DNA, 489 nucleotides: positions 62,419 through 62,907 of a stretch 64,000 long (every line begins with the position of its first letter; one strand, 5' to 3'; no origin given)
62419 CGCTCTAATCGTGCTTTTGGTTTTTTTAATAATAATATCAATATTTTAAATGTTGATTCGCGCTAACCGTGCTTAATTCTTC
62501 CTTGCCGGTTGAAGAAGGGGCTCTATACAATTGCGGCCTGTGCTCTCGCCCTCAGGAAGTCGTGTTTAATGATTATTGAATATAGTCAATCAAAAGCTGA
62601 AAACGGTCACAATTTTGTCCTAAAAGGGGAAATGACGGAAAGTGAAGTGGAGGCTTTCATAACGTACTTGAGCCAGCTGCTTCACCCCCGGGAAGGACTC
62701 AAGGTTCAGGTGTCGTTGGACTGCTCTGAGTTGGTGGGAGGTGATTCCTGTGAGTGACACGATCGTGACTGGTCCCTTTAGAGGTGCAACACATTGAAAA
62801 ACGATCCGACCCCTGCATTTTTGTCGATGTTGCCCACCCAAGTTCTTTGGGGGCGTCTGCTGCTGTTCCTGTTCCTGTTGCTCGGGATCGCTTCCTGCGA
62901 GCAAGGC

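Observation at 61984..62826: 840-bp AT-rich intergenic island with tandem ~55-bp repeats, a UUCG-type hairpin and a low-GC3 82-codon ORF, upstream of a repetitive adhesin-like lipoprotein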

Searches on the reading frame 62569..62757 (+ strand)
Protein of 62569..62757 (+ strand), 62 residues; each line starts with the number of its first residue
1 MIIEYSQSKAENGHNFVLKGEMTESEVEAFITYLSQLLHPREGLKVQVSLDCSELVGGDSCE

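Call 11: search_protein_families(library=pfam, proteins=[window:62569-62757:+], max_evalue=1)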
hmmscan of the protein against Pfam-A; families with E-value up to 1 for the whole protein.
window:62569-62757:+ (62 aa): 1 family
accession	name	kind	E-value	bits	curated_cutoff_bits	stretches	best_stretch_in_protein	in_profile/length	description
PF12373.13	Msg2_C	-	0.23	11.4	25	1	19-30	11-22/30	Major surface glycoprotein 2 C terminal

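Call 26: search_protein_representatives(protein=window:62569-62757:+)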
Query: 62 residues. Proteins with E-value up to 0.001 (for the whole library): 9; up to 1e-10: 2; up to 1e-30: 1. The best 9 are listed.
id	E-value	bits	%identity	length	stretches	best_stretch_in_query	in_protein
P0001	8.6e-33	126.6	98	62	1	1-62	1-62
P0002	9.0e-21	88.9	38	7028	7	9-59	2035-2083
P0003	1.9e-07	47.2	34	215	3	24-59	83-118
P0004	1.0e-06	44.9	45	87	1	1-57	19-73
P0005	1.2e-06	44.7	44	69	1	1-57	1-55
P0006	1.9e-06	44.1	44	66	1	2-58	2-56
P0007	2.7e-06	43.6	43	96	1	1-58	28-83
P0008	1.6e-05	41.2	43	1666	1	33-53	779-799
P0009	2.8e-04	37.3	40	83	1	1-54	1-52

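Call 30: find_homologous_proteins(query=A2, max_evalue=1)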
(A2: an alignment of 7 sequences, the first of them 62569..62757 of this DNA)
Query A2 (7 sequences) (62 aa, profile of the alignment): 26 proteins with E <= 1 among 3040 candidates.
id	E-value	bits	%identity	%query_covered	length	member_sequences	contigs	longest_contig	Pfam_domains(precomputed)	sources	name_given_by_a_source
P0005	1.2e-34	136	42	92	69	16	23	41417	-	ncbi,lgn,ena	-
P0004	1.3e-34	136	44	92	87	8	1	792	-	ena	-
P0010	3.6e-34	134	42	92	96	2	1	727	-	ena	-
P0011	7.9e-34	133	42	92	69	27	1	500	-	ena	-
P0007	1.6e-33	132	42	97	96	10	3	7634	-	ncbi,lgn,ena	-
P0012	1.9e-33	132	42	92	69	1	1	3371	-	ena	-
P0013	4.8e-33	131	39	92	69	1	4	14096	-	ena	-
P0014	2.7e-32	128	42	97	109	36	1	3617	-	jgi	jgi:hypothetical protein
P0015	4.6e-32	128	45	97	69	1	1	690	-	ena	-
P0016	6.7e-32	127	43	97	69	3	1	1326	-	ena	-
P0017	1.4e-31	126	45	97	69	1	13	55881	-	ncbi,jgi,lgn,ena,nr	ncbi:MAG: hypothetical protein CL915_01015 [Deltaproteobacteria bacterium]|jgi:hypothetical protein|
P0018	1.4e-31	126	42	97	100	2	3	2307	-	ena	-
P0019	2.6e-31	125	40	92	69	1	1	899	-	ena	-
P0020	3.5e-31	125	40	92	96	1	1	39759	-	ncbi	-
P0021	1.5e-30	123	44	92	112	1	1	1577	-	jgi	-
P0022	1.8e-30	123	46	92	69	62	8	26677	-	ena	-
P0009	2.8e-28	116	40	92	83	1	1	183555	-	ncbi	-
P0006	2.2e-26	110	44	92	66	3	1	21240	-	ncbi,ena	-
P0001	9.0e-26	108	98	100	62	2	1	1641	-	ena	-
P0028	2.2e-25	106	39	87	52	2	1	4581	-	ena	-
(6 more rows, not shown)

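Call 31: find_encoding_contigs(protein=P0017, flank=6000, max_places=3)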
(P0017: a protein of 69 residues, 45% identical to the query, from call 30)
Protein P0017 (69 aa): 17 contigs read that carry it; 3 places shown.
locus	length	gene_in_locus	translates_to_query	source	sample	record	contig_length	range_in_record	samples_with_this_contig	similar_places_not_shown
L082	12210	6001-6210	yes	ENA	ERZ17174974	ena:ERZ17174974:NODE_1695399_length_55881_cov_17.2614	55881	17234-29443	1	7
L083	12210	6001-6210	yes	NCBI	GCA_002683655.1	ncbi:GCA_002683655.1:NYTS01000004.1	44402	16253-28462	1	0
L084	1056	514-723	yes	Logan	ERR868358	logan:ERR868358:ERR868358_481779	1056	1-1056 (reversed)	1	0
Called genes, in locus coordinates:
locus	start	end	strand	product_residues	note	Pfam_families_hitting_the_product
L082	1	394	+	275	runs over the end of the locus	PF00892:EamA (weak)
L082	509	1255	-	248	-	PF06094:GGACT (weak), PF13772:AIG2_2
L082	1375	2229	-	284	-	PF01636:APH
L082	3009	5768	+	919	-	PF07696:7TMR-DISMED2, PF07695:7TMR-DISM_7TM, PF00512:HisKA, PF02518:HATPase_c, PF00072:Response_reg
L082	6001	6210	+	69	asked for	-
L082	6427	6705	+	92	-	-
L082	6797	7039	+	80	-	PF20661:SutA-RBD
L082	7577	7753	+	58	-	-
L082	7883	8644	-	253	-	-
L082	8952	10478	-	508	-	PF04616:Glyco_hydro_43 (faint), PF00251:Glyco_hydro_32N, PF08244:Glyco_hydro_32C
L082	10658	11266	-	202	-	PF01116:F_bP_aldolase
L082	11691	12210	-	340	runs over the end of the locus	PF13407:Peripla_BP_4, PF13458:Peripla_BP_6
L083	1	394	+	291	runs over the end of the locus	PF00892:EamA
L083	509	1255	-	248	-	PF06094:GGACT (weak), PF13772:AIG2_2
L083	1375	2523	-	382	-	PF01636:APH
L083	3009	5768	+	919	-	PF07696:7TMR-DISMED2, PF07695:7TMR-DISM_7TM, PF00512:HisKA, PF02518:HATPase_c, PF00072:Response_reg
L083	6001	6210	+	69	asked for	-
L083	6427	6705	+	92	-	-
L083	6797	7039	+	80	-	PF20661:SutA-RBD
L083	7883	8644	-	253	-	-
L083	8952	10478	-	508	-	PF04616:Glyco_hydro_43 (faint), PF00251:Glyco_hydro_32N, PF08244:Glyco_hydro_32C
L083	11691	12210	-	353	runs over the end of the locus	PF13407:Peripla_BP_4, PF13458:Peripla_BP_6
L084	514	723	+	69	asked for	-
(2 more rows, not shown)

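Call 32: find_encoding_contigs(protein=P0009, flank=6000, max_places=2)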
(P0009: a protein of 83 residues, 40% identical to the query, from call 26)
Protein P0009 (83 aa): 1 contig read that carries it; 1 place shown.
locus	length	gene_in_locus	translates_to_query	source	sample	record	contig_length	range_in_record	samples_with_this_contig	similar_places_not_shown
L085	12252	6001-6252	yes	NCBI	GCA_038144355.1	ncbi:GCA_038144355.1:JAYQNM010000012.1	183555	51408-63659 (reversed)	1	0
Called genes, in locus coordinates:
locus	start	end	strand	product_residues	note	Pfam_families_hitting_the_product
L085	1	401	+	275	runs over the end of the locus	PF00892:EamA (weak)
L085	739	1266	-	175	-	PF06094:GGACT, PF13772:AIG2_2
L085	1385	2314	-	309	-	PF01636:APH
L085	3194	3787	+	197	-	PF07696:7TMR-DISMED2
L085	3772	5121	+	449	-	PF07695:7TMR-DISM_7TM, PF00512:HisKA, PF02518:HATPase_c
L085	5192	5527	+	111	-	PF00072:Response_reg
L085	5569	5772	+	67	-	-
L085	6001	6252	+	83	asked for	-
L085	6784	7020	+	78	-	PF20661:SutA-RBD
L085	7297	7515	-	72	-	-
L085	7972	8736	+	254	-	-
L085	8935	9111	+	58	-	-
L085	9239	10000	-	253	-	-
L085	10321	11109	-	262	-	PF00251:Glyco_hydro_32N, PF08244:Glyco_hydro_32C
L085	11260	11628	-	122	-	PF00251:Glyco_hydro_32N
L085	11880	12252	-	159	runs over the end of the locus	PF01116:F_bP_aldolase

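Call 33: find_encoding_contigs(protein=P0006, flank=6000, max_places=2)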
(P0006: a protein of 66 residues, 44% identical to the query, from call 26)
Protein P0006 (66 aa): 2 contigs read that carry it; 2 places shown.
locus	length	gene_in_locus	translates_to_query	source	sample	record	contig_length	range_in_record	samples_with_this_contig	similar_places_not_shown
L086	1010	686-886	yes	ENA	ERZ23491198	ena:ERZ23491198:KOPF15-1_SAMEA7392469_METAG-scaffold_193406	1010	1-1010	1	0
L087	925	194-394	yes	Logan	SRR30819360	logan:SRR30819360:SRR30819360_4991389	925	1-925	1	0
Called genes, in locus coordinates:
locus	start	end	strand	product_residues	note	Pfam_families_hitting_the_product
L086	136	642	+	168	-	-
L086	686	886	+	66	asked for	-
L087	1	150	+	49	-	?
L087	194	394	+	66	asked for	-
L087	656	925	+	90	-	?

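Call 39: find_encoding_contigs(protein=P0005, flank=6000, max_places=4)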
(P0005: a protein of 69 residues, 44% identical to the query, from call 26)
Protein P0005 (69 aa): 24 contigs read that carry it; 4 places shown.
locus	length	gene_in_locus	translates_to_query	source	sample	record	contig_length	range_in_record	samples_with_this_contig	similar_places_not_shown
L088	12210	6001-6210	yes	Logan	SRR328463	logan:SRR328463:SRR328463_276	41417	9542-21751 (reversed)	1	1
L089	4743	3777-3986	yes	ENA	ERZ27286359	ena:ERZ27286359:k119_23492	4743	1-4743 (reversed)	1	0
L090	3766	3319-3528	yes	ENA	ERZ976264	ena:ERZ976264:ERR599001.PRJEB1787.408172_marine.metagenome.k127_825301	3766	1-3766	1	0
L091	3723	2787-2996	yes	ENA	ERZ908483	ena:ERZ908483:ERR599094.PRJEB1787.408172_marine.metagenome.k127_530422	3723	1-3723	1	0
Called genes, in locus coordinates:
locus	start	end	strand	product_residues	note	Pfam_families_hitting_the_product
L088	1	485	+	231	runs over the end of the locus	PF00892:EamA (weak)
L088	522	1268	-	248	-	PF06094:GGACT, PF13772:AIG2_2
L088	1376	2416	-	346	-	PF01636:APH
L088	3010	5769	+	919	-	PF07696:7TMR-DISMED2, PF07695:7TMR-DISM_7TM, PF00512:HisKA, PF02518:HATPase_c, PF00072:Response_reg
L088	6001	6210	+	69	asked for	-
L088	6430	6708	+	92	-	-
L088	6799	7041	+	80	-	PF20661:SutA-RBD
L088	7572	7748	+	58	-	-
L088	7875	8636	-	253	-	-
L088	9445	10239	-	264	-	PF10670:DUF4198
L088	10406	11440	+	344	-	PF13795:HupE_UreJ_2, PF04955:HupE_UreJ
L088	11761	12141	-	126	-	-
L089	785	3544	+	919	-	PF07696:7TMR-DISMED2, PF07695:7TMR-DISM_7TM, PF00512:HisKA, PF02518:HATPase_c, PF00072:Response_reg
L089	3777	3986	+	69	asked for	-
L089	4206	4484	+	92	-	-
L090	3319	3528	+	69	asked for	-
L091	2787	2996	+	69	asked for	-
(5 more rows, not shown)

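Call 40: find_encoding_contigs(protein=P0022, flank=6000, max_places=3)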
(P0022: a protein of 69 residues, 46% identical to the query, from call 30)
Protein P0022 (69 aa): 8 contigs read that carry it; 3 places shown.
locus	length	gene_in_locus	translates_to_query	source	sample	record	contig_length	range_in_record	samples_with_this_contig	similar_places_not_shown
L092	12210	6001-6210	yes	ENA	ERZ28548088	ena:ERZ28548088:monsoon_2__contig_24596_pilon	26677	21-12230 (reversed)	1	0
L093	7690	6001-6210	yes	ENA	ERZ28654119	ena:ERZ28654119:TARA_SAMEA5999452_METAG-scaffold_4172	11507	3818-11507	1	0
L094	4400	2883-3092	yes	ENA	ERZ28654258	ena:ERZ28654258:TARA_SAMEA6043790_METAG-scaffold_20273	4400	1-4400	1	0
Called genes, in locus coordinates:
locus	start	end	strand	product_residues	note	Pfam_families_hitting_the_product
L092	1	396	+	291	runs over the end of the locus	PF00892:EamA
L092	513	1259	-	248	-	PF06094:GGACT (weak), PF13772:AIG2_2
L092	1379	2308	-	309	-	PF01636:APH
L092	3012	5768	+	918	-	PF07696:7TMR-DISMED2, PF07695:7TMR-DISM_7TM, PF00512:HisKA, PF02518:HATPase_c, PF00072:Response_reg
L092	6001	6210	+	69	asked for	-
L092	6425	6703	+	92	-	-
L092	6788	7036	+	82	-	PF20661:SutA-RBD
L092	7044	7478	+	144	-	PF00072:Response_reg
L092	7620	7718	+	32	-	-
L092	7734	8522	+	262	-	PF00892:EamA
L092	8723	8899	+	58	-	-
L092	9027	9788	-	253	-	-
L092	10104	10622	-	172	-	PF08244:Glyco_hydro_32C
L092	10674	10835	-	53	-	PF00251:Glyco_hydro_32N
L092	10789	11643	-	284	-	PF04616:Glyco_hydro_43 (faint), PF00251:Glyco_hydro_32N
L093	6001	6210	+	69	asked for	-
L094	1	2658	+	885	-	?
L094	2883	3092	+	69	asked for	-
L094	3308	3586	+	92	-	-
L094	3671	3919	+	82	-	PF20661:SutA-RBD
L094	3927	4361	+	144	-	PF00072:Response_reg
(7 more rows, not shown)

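Call 49: predict_structure(alignment_id=A3)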
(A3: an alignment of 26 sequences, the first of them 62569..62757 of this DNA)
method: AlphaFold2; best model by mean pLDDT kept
length: 62 residues; sequences in the alignment: 26
mean_pLDDT: 69.5   pTM: 0.43
mean pLDDT of the five models: 69.5, 69.3, 66.9, 66.0, 64.3
residues with pLDDT >= 90: 0; 70-90: 36; 50-70: 22; < 50: 4
segments of 3 or more residues with pLDDT < 50: none
pLDDT, mean of each block of 10 residues (from residue 1): 75 74 80 74 63 56 47
secondary structure, 60 per line:
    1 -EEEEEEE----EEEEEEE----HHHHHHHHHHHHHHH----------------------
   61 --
elements in order: E2-8 E13-19 H24-38

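Call 55: fold_search(model_id=the predicted structure, library=pdb)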
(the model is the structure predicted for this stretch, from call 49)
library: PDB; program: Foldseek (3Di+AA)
matches with E <= 10: 24; with E <= 0.001: 0
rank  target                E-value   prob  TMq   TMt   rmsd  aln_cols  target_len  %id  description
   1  4hn3_D                2.8e+00  0.07  0.27  0.06   9.3        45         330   16  The crystal structure of a sex pheromone precursor (lmo1757) from Listeria monocytogenes EGD-e (released 2012-10-31)
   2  4lvn_P                3.2e+00  0.23  0.46  0.37   1.6        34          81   26  Crystal structure of PfSUB1-prodomain-NIMP.M7 Fab complex (released 2014-05-07)
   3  4lvo_P                3.2e+00  0.12  0.45  0.37   7.6        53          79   24  Crystal structure of PfSUB1-prodomain-NIMP.M7 Fab complex with added CaCl2 (released 2014-05-07)
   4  4qhh                  4.5e+00  0.06  0.25  0.15   7.1        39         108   20  Crystal structure of Methanocaldococcus jannaschii tetrameric selecase (released 2014-07-16)
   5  2k8d_MODEL_1_A        4.5e+00  0.03  0.26  0.13  11.7        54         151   13  Solution structure of a zinc-binding methionine sulfoxide reductase (released 2008-12-16)
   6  3gr1_B                6.0e+00  0.13  0.53  0.21   3.1        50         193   18  Periplasmic domain of the T3SS inner membrane protein PrgH from S.typhimurium (fragment 170-392) (released 2009-05-19)
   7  3flk_A                6.5e+00  0.04  0.30  0.06  13.7        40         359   18  Crystal Structure of Tartrate Dehydrogenase from Pseudomonas putida in complex with NADH, oxalate and metal ion (released 2009-12-22)
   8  9g83_C                6.5e+00  0.02  0.20  0.07  20.1        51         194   18  Respiratory supercomplex CI1-CIII2-CIV2-(cbb3)1 from alphaproteobacterium (released 2026-02-04)
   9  7du0                  6.9e+00  0.04  0.23  0.14   4.7        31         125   19  Structure of an type I-F anti-crispr protein (released 2021-11-17)
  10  7m0g_MODEL_1_A        6.9e+00  0.02  0.20  0.12   6.4        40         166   10  Magic Angle Spinning NMR Structure of Human Cofilin-2 Assembled on Actin Filaments (released 2022-04-20)
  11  3gr1_F                8.0e+00  0.11  0.46  0.18   2.1        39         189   15  Periplasmic domain of the T3SS inner membrane protein PrgH from S.typhimurium (fragment 170-392) (released 2009-05-19)
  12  2p0u_B                8.0e+00  0.03  0.24  0.05   9.7        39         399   18  crystal structure of Marchantia polymorpha stilbenecarboxylate synthase 2 (STCS2) (released 2007-03-13)
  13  8qby_C                8.0e+00  0.02  0.20  0.07  19.1        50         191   18  Respiratory complex I from Paracoccus denitrificans in MSP2N2 nanodiscs (released 2024-09-11)
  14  9s37_A                8.6e+00  0.06  0.29  0.20   2.0        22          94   23  Structure of LGR4 with NB21 (released 2025-07-30)
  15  5noc_MODEL_1_A        8.6e+00  0.04  0.34  0.37   2.9        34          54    9  Solution NMR Structure of the C-terminal domain of ParB (Spo0J) (released 2017-12-13)
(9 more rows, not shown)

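Call 57: search_solved_structures(query=A3, max_evalue=10)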
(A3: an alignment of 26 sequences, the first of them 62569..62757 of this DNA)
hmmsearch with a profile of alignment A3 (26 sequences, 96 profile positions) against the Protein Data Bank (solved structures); distinct sequences matched with E-value up to 10: 9.
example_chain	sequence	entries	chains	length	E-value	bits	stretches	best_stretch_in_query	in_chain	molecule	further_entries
8uh1_A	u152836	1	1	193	0.048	16.6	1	50-71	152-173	Eukaryotic translation initiation factor 4E type 6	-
9w0n_7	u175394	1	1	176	1.1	12.2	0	47-62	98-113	Transcription termination/antitermination protein NusG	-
2jvv_A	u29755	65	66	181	1.2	12.1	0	47-62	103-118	Transcription antitermination protein nusG | Transcription termination/antitermination protein NusG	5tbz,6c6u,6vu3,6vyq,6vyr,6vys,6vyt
5ms0_F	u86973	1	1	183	1.3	12.1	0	47-62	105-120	Transcription termination/antitermination protein NusG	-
6gov_G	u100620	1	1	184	1.3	12.1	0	47-62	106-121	Transcription termination/antitermination protein NusG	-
6tqn_G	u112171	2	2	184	1.3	12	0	47-62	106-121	Transcription termination/antitermination protein NusG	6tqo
2n5l_A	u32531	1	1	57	1.3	12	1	44-67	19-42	Ribonuclease ZC3H12A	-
9gux_Z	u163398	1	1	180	1.6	11.7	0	47-62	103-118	Transcription termination/antitermination protein NusG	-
6ztj_CF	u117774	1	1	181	1.6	11.7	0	47-62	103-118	Transcription termination/antitermination protein NusG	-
